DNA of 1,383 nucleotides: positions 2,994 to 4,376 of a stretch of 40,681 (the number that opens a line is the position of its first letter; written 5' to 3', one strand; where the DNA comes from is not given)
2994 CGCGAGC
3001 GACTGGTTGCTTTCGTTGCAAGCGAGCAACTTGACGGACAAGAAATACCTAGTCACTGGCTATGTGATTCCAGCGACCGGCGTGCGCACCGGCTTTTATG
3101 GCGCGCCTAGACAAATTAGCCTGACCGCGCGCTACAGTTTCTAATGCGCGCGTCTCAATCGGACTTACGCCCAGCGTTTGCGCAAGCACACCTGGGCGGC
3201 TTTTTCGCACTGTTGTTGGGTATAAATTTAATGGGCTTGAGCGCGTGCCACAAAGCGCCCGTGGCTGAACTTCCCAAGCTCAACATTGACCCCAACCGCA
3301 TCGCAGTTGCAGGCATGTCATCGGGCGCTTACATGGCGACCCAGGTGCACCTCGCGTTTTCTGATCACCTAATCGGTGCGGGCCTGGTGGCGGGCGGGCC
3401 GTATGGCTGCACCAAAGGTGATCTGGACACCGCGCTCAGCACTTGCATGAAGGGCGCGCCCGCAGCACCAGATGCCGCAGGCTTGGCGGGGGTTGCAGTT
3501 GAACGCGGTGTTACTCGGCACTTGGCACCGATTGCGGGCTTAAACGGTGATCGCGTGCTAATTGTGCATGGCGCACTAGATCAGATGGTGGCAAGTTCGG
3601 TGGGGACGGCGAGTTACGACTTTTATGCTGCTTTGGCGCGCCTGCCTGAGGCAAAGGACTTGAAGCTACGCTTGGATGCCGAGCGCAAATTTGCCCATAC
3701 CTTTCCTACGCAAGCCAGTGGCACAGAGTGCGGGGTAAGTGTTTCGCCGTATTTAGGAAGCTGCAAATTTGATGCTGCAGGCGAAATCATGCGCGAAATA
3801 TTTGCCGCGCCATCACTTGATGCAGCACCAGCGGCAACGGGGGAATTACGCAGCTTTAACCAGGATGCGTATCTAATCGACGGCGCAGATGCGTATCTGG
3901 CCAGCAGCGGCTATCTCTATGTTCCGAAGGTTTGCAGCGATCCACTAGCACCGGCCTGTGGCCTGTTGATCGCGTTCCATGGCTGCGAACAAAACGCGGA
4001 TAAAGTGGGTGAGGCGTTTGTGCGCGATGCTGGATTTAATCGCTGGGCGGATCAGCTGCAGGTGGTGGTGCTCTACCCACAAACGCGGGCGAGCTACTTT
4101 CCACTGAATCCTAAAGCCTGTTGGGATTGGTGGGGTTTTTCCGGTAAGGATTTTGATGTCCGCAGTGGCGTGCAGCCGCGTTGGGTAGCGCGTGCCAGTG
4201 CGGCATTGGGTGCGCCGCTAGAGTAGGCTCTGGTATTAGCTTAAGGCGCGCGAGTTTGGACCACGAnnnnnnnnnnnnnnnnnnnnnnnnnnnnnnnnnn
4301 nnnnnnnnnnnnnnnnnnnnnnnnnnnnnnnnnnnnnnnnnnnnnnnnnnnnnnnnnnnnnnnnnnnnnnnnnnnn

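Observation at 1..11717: PUL-like locus for extracellular PHB / 3HB-oligomer use: a TonB-dependent receptor translationally coupled to a lipoprotein PHB depolymerase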

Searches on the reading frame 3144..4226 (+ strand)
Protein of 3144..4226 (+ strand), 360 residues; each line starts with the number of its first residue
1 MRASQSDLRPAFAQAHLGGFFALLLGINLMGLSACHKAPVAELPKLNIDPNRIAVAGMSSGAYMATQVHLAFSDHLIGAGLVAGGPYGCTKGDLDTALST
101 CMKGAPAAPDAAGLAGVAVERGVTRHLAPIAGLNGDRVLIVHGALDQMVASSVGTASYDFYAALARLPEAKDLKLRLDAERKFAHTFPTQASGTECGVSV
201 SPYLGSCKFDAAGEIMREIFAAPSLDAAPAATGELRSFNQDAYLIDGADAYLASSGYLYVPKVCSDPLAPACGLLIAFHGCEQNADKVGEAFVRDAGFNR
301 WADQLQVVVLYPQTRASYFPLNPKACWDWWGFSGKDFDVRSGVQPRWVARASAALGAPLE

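Call 5: search_protein_families(library=pfam, proteins=[window:3144-4226:+], max_evalue=0.01)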
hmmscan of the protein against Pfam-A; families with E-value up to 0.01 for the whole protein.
window:3144-4226:+ (360 aa): 4 families
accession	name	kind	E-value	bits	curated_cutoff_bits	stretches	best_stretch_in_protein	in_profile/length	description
PF10503.15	Esterase_PHB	-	2.8e-09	37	23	2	273-334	17-71/219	Esterase PHB depolymerase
PF07859.19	Abhydrolase_3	-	0.00039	20.7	25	1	45-75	65-95/210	alpha/beta hydrolase fold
PF20434.5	BD-FAE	-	0.003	17.5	26.8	0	45-67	83-105/215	BD-FAE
PF02230.22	Abhydrolase_2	-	0.006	16.9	23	0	45-78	99-132/217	Phospholipase/Carboxylesterase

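Call 6: search_protein_families(library=ncbifam, proteins=[window:3144-4226:+], max_evalue=0.01)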
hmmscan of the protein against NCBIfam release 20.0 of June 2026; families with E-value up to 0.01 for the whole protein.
window:3144-4226:+ (360 aa): 4 families
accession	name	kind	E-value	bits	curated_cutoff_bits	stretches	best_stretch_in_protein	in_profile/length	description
NF050059.1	e_dPHAscl_type2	hypoth_equivalog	1.5e-88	297.1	280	1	43-349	1-299/305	extracellular catalytic domain type 2 short-chain-length polyhydroxyalkanoate depolymerase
NF050058.1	e_dPHAscl_type1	hypoth_equivalog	1.6e-28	99.9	150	2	45-174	98-217/276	extracellular catalytic domain type 1 short-chain-length polyhydroxyalkanoate depolymerase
TIGR01840.1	esterase_phb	subfamily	2.2e-19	69.8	107.85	2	257-332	2-66/213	PHB depolymerase family esterase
NF058653.1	LipP1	equivalog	0.0094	14.8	350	0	43-74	136-167/300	LipP1 family hormone-sensitive lipase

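Call 11: find_homologous_proteins(query=window:3144-4226:+, max_evalue=1e-10)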
Query window:3144-4226:+ (360 aa): 1248 proteins with E <= 1e-10 among 8000 candidates; the best 120 are listed.
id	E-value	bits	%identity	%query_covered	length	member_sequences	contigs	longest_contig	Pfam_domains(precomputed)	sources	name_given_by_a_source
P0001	1.4e-218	744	99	92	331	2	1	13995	PF10503.15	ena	-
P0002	2.2e-202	691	84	100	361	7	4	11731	PF10503.15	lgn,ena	-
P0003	2.2e-200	684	85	100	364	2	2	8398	PF10503.15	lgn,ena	-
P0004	5.1e-200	683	83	100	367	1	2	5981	PF10503.15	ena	-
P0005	3.9e-193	660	81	100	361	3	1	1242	PF10503.15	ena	-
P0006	1.8e-191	655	81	98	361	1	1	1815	PF10503.15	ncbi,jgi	jgi:poly(3-hydroxybutyrate) depolymerase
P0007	2.5e-185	634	77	100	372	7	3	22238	PF10503.15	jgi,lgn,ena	-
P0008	3.6e-183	627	78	100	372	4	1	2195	PF10503.15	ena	-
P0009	7.9e-183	626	76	100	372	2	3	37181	PF10503.15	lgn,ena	-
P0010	6.2e-180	617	77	100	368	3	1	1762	PF10503.15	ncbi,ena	-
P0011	1.8e-160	553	76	91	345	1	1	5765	PF10503.15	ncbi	-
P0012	2.9e-139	483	65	92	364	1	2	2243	PF10503.15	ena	-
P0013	3.2e-139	483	63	96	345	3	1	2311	PF10503.15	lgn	-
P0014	7.9e-137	475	63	97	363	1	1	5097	PF10503.15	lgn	-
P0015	1.4e-136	474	64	92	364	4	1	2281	-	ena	-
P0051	4.6e-112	393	57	88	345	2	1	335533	PF10503.15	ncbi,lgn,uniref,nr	ncbi:Esterase PHB depolymerase [Dokdonella immobilis]|uniref:Esterase PHB depolymerase n=1 Tax=Dokdo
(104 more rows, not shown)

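Call 16: find_related_loci(query=A1, collection=genome_contigs, flank=10000)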
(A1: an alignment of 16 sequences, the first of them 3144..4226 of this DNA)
Query A1 (360 aa) in genome_contigs; peptide patterns used: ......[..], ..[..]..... (x = any residue, [..] = any of these).
600 stretches matched a pattern (row limit reached: there are more); 587 encode a relative of the query (tblastn E <= 1e-3); the best 80 are kept; 80 distinct loci.
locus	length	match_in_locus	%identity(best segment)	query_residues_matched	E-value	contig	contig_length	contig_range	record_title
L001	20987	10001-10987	60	31-360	2e-129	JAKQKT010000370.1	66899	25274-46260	MAG: Pseudomonadota bacterium isolate USDV_maxbin.124_sub k141_703290, whole genome shotgun sequence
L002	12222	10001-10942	58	42-359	9e-114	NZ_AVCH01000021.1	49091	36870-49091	Arenimonas malthae CC-JY-1 contig12, whole genome shotgun sequence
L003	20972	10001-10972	53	30-360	1e-110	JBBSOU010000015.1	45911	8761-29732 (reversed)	MAG: Lysobacterales bacterium isolate LS6_sbin.39 LS6_sbin.39_K_71500_L_45911_cov_26.9561, whole genome shotgun sequence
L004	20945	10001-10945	55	43-360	5e-108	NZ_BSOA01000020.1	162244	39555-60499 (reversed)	Dyella flagellata strain NBRC 111981 sequence20, whole genome shotgun sequence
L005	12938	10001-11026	51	10-358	6e-108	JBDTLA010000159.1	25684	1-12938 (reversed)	MAG: Rudaea sp. isolate cluster2_bin.90 k127_4757763, whole genome shotgun sequence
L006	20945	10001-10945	53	22-344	7e-108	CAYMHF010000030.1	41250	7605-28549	MAG TPA_asm: uncultured Dokdonella sp. isolate binchicken_co322_68 genome assembly, contig: NODE_1628_length_41250_cov_1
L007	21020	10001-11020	49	23-359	9e-107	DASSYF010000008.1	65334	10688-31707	MAG TPA_asm: Chiayiivirga sp. isolate SMAG_U669 k141_1134222, whole genome shotgun sequence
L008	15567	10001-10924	57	43-356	1e-106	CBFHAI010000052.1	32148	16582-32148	MAG TPA_asm: uncultured Chiayiivirga sp. isolate SRR29654716_binner13_Refined_29 genome assembly, contig: ERZ27252549.29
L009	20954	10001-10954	55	40-360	3e-106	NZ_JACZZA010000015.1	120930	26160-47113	Dyella acidiphila strain 7MK23 scaffold15_size120930, whole genome shotgun sequence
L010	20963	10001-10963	52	35-359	2e-106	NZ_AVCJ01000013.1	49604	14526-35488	Arenimonas donghaensis DSM 18148 = HO3-R19 contig20, whole genome shotgun sequence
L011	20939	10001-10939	56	43-358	9e-106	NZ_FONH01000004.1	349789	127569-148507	Dyella marensis strain UNC178MFTsu3.1, whole genome shotgun sequence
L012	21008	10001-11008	52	24-358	4e-105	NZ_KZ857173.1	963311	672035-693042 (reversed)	Dyella tabacisoli strain L4-6 L4-6_Scaffold01, whole genome shotgun sequence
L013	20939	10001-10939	54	43-358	3e-105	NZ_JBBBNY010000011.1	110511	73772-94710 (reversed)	Fulvimonas yonginensis strain KACC 16952 NODE_11_length_110511_cov_104.571496, whole genome shotgun sequence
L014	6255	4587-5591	53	22-358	2e-105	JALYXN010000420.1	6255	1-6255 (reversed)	MAG: Pseudomonadota bacterium isolate KAP bin14 SD1490-92_k127_1651017, whole genome shotgun sequence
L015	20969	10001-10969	53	33-358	5e-105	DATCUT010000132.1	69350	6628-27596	MAG TPA_asm: Rhodanobacter sp. isolate SMAG_U7366 k141_182573, whole genome shotgun sequence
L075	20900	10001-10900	38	43-350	5e-67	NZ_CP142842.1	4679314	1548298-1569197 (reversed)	Alteromonas sp. 4B03 chromosome, complete genome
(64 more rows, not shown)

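Call 23: find_encoding_contigs(protein=P0001, flank=10000, max_places=3)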
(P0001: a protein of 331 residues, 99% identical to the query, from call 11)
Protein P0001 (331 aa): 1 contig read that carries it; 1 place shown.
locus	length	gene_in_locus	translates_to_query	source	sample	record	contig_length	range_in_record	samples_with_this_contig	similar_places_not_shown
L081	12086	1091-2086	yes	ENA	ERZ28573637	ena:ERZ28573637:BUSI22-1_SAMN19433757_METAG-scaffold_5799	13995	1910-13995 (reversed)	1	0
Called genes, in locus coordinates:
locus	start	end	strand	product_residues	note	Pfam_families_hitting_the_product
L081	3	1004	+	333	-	?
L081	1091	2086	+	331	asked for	PF10503:Esterase_PHB (faint)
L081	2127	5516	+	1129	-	PF12860:PAS_7, PF00512:HisKA, PF02518:HATPase_c, PF00072:Response_reg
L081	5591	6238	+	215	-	PF15937:PrlF_antitoxin (weak), PF01850:PIN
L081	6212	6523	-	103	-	-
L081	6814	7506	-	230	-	PF00072:Response_reg, PF08281:Sigma70_r4_2 (weak), PF00196:GerE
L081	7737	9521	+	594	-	PF10605:3HBOH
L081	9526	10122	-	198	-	PF01725:Ham1p_like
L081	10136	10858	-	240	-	PF01138:RNase_PH, PF03725:RNase_PH_C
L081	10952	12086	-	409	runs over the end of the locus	-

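Call 24: find_encoding_contigs(protein=P0051, flank=10000, max_places=2)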
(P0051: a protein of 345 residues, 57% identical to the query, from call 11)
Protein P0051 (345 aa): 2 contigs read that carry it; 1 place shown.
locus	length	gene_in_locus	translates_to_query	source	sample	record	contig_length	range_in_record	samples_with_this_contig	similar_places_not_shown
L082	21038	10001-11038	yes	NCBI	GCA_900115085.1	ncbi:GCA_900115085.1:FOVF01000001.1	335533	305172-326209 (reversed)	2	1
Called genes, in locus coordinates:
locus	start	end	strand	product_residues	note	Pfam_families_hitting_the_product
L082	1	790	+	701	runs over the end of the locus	PF01138:RNase_PH, PF03725:RNase_PH_C, PF03726:PNPase, PF01138:RNase_PH, PF00013:KH_1, PF00575:S1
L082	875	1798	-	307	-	-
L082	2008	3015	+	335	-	PF12974:Phosphonate-bd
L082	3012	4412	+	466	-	PF17203:sCache_3_2 (weak), PF00672:HAMP, PF00990:GGDEF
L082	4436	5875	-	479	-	-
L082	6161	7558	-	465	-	-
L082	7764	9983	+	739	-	PF07715:Plug, PF00593:TonB_dep_Rec_b-barrel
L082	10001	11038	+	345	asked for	PF10503:Esterase_PHB (weak)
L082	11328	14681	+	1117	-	PF00989:PAS (faint), PF08448:PAS_4, PF12860:PAS_7, PF13188:PAS_8 (weak), PF00512:HisKA, PF02518:HATPase_c, PF00072:Response_reg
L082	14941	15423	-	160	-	PF04461:YajQ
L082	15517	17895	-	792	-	PF00912:Transgly, PF00905:Transpeptidase, PF06832:BiPBP_C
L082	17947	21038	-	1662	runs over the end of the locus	PF21142:A2M_bMG2, PF11974:bMG3, PF01835:MG2, PF17972:bMG5, PF17962:bMG6, PF07703:A2M_BRD, PF00207:A2M, PF17973:bMG10, +1 more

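Call 25: search_protein_families(library=pfam, proteins=[L082:6161-7558:-, L082:4436-5875:-, L082:875-1798:-], max_evalue=10)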
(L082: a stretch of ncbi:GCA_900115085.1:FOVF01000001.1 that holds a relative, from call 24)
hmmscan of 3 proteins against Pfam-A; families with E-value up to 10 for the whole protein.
L082:6161-7558:- (465 aa): 0 families

L082:4436-5875:- (479 aa): 1 family
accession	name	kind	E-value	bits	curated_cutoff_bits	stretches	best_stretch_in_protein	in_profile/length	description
PF02415.23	Chlam_PMP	-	0.022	15.4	20.6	1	180-199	7-19/19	Chlamydia polymorphic membrane protein (Chlamydia_PMP) repeat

L082:875-1798:- (307 aa): 3 families
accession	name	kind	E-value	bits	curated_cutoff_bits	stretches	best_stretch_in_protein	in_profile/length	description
PF12883.13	DUF3828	-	0.051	14.2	26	1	226-302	41-117/125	Protein of unknown function (DUF3828)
PF14534.12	DUF4440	-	0.069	14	25.2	1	239-302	41-107/107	Domain of unknown function (DUF4440)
PF13584.12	BatD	-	0.23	12.5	24.1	1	222-265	32-76/92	BatD DUF11 like domain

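Call 26: search_protein_families(library=ncbifam, proteins=[L082:6161-7558:-, L082:4436-5875:-, L082:875-1798:-], max_evalue=10)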
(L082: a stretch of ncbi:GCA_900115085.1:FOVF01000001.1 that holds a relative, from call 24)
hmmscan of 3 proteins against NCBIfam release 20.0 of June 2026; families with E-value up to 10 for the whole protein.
L082:6161-7558:- (465 aa): 0 families

L082:4436-5875:- (479 aa): 1 family
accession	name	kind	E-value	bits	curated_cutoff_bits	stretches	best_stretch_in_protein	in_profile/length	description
NF041518.1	choice_anch_Q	domain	0.019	15.2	25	1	425-466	22-56/58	choice-of-anchor Q domain-containing protein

L082:875-1798:- (307 aa): 1 family
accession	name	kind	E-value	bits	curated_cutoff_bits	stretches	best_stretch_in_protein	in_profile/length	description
TIGR02746.1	TraC-F-type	equivalog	0.11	10.3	567.05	1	187-243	523-579/800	type IV secretion system protein TraC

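Call 28: search_solved_structures(query=window:3144-4226:+, max_evalue=1, show_alignments=2)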
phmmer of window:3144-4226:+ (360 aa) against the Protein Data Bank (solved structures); distinct sequences matched with E-value up to 1: 6.
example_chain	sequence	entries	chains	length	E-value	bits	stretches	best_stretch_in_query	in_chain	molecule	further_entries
2d80_A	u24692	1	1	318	1.9e-44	156.1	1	43-346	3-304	PHB depolymerase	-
2d81_A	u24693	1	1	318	5.6e-44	154.6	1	43-346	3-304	PHB depolymerase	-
8daj_A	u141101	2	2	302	0.00029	23.9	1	259-332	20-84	Esterase, PHB depolymerase family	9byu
8iy8_A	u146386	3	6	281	0.0005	23.2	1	43-100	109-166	Feruloyl esterase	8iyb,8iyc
5x6s_A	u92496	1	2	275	0.038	17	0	43-106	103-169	Acetylxylan esterase A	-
6a6o_A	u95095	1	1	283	0.12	15.3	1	44-72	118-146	Esterase/lipase-like protein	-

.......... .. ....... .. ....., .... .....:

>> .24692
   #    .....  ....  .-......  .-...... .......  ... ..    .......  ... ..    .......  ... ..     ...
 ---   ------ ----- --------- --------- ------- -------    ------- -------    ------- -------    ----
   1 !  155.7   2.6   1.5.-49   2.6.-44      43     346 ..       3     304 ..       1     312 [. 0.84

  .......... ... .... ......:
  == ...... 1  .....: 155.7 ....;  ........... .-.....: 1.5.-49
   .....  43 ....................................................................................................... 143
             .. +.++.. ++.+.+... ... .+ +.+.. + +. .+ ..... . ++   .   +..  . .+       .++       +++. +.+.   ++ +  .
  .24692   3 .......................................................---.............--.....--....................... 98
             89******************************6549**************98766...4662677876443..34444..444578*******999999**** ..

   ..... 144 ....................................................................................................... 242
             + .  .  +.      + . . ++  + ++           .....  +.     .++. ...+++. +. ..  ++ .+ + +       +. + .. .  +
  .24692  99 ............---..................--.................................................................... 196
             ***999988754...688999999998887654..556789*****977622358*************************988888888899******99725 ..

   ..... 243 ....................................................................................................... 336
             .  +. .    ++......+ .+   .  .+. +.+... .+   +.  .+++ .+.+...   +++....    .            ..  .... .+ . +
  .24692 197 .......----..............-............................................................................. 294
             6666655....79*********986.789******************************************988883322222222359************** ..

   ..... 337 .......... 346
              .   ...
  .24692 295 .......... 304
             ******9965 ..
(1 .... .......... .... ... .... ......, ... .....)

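Call 29: search_protein_families(library=pfam, proteins=[L001:1212-3245:-, L001:3264-4439:-, L001:4460-5086:+, L001:5083-6072:+, L001:15103-15750:+, L001:15760-16209:+, L001:16388-17197:-, L001:16311-16727:+], max_evalue=0.001)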
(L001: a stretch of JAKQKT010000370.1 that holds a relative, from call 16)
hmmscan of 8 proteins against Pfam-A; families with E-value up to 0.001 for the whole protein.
L001:1212-3245:- (677 aa): 2 families
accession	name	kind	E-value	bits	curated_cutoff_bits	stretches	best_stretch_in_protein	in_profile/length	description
PF12969.12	DUF3857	-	5.5e-20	72.5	24.6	1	81-240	9-168/170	Domain of Unknown Function with PDB structure (DUF3857)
PF01841.26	Transglut_core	-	0.00026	21.7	23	1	297-369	12-81/108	Transglutaminase-like superfamily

L001:3264-4439:- (391 aa): 1 family
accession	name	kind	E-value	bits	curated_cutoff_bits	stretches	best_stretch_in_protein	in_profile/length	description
PF00162.24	PGK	-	3.6e-142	474.3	27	1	6-378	1-379/379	Phosphoglycerate kinase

L001:4460-5086:+ (208 aa): 4 families
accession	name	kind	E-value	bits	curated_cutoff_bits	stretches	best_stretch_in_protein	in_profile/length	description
PF13302.13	Acetyltransf_3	-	9.2e-32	111.1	25.4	1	38-177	1-138/138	Acetyltransferase (GNAT) domain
PF00583.31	Acetyltransf_1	-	1.6e-14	54.6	20.7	1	65-176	7-116/116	Acetyltransferase (GNAT) family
PF13420.13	Acetyltransf_4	-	7.5e-05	23.2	24.3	1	100-196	56-154/155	Acetyltransferase (GNAT) domain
PF13523.12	Acetyltransf_8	-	0.0001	22.4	27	0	129-180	90-141/145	Acetyltransferase (GNAT) domain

L001:5083-6072:+ (329 aa): 2 families
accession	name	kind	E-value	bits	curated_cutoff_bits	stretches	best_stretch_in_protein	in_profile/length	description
PF01300.24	Sua5_yciO_yrdC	-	1.9e-60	203.9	25.1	1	17-192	2-178/178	Telomere recombination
PF03481.19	Sua5_C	-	1.5e-21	77.8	22.9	1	194-317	1-134/136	Threonylcarbamoyl-AMP synthase, C-terminal domain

L001:15103-15750:+ (215 aa): 0 families

L001:15760-16209:+ (149 aa): 0 families

L001:16388-17197:- (269 aa): 5 families
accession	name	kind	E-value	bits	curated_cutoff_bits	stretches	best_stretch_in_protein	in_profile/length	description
PF00106.31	adh_short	-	3.9e-50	170.5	26.6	1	10-204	2-189/195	short chain dehydrogenase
PF13561.12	adh_short_C2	-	3.7e-47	161.3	27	1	18-267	6-236/236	Enoyl-(Acyl carrier protein) reductase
PF08659.16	KR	-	6.7e-12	46.1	22.6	1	10-161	2-152/180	KR domain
PF23441.1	SDR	-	0.00019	21.4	27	1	6-265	5-254/258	SDR-like rossmann domain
PF01370.27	Epimerase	-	0.00035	20.5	20.9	1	11-147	1-119/240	NAD dependent epimerase/dehydratase family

L001:16311-16727:+ (138 aa): 0 families
